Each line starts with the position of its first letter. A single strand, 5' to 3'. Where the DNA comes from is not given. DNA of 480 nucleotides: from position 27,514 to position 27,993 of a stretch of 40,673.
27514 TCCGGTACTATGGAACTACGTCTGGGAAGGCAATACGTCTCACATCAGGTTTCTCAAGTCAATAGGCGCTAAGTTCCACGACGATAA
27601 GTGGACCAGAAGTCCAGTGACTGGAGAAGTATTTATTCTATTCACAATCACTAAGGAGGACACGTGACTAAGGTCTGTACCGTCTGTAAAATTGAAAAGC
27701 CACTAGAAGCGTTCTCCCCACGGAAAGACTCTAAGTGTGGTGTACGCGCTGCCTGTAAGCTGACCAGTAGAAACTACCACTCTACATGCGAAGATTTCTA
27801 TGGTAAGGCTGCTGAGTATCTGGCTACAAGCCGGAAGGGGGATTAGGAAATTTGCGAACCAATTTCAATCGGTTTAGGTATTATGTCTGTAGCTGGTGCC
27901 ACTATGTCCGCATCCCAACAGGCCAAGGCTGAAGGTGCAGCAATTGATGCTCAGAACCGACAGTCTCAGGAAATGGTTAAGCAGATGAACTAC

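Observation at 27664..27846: Stand-alone CxxC zinc-ribbon mini-protein between genes 13 and 14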

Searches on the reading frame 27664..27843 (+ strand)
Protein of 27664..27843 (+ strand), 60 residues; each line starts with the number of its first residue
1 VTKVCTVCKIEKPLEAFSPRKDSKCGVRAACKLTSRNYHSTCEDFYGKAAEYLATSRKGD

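Call 4: search_protein_families(library=pfam, proteins=[window:27664-27843:+], max_evalue=10)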
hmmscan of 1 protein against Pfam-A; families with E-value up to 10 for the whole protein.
seq(60 aa): 1 family
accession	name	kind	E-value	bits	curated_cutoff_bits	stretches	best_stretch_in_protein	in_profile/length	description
PF12898.13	Stc1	-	0.0067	17.4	24.8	1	5-50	2-49/84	Stc1 domain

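Call 5: search_protein_families(library=phrogs, proteins=[window:27664-27843:+], max_evalue=10)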
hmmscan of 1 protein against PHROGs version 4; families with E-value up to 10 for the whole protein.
seq(60 aa): 10 families
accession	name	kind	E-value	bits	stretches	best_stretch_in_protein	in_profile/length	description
phrog_5558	-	moron, auxiliary metabolic gene and host takeover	5.3e-06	27.7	1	2-52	65-115/130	Lar-like restriction alleviation protein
phrog_1035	-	DNA, RNA and nucleotide metabolism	5.9e-06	27.3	1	1-39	62-100/271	endonuclease VII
phrog_2340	-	DNA, RNA and nucleotide metabolism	0.00011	23.3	1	2-41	8-48/171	endonuclease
phrog_2255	-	DNA, RNA and nucleotide metabolism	0.00028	21.4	1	1-40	52-90/211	HNH endonuclease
phrog_6611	-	unknown function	0.00098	20.3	1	2-38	141-177/180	-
phrog_2633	-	DNA, RNA and nucleotide metabolism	0.0013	19.9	1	2-44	13-55/142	endonuclease VII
phrog_12813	-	unknown function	0.094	13.5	1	3-34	154-185/199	-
phrog_18715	-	unknown function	0.12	13.8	1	2-47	79-124/128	-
phrog_15951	-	unknown function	0.2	12.7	1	2-20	3-21/61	-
phrog_6344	-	unknown function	0.21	12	1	4-52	8-56/208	-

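Call 17: find_homologous_proteins(query=window:27664-27843:+, max_evalue=0.001)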
Query seq(60 aa) (60 aa): 2 proteins with E <= 0.001 among 2 candidates.
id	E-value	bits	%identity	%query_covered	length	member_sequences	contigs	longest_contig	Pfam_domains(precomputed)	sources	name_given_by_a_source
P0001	6.2e-34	131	100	100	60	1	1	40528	-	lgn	-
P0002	1.4e-9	55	44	100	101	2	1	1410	PF02945.22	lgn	-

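Call 18: find_encoding_contigs(protein=P0001, flank=3000, max_places=6)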
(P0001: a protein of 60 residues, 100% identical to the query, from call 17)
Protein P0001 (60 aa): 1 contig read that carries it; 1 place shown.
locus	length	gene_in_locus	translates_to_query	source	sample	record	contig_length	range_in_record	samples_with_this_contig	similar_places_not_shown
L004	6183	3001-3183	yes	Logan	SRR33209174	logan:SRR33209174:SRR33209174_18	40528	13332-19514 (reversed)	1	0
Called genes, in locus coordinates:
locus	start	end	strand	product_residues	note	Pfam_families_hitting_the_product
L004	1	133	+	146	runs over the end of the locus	PF02945:Endonuclease_7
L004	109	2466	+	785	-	PF25675:Phage_nozzle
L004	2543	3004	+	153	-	PF11090:Phage_T7_Gp13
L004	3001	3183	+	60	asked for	-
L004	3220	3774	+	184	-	PF24072:T7_gp14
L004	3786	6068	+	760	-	PF26212:Phage_T7_Gp15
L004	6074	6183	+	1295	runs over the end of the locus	-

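Call 28: find_encoding_contigs(protein=P0002, flank=2000, max_places=3)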
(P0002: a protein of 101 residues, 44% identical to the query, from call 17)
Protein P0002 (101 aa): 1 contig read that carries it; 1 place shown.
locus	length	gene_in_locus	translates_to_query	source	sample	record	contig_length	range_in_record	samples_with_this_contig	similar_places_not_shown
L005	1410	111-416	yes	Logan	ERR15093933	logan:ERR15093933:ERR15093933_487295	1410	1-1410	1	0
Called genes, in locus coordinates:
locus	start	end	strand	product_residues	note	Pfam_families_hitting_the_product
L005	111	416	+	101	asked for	PF02945:Endonuclease_7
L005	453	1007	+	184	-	PF24072:T7_gp14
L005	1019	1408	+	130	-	?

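Call 49: predict_structure(protein=window:27664-27843:+)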
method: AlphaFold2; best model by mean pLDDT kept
length: 60 residues; sequences in the alignment: 1
mean_pLDDT: 45.2   pTM: 0.24
mean pLDDT of the five models: 45.2, 44.9, 43.4, 39.1, 38.3
residues with pLDDT >= 90: 0; 70-90: 0; 50-70: 14; < 50: 46
segments of 3 or more residues with pLDDT < 50: 1-35, 37-42, 57-60
pLDDT, mean of each block of 10 residues (from residue 1): 41 42 40 45 54 50
secondary structure, 60 per line:
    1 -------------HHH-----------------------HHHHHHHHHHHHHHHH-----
elements in order: H40-55

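Call 64: search_protein_families(library=ncbifam, proteins=[window:27664-27843:+], max_evalue=0.01)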
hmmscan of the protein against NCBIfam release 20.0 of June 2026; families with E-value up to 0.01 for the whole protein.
seq(60 aa): 0 families
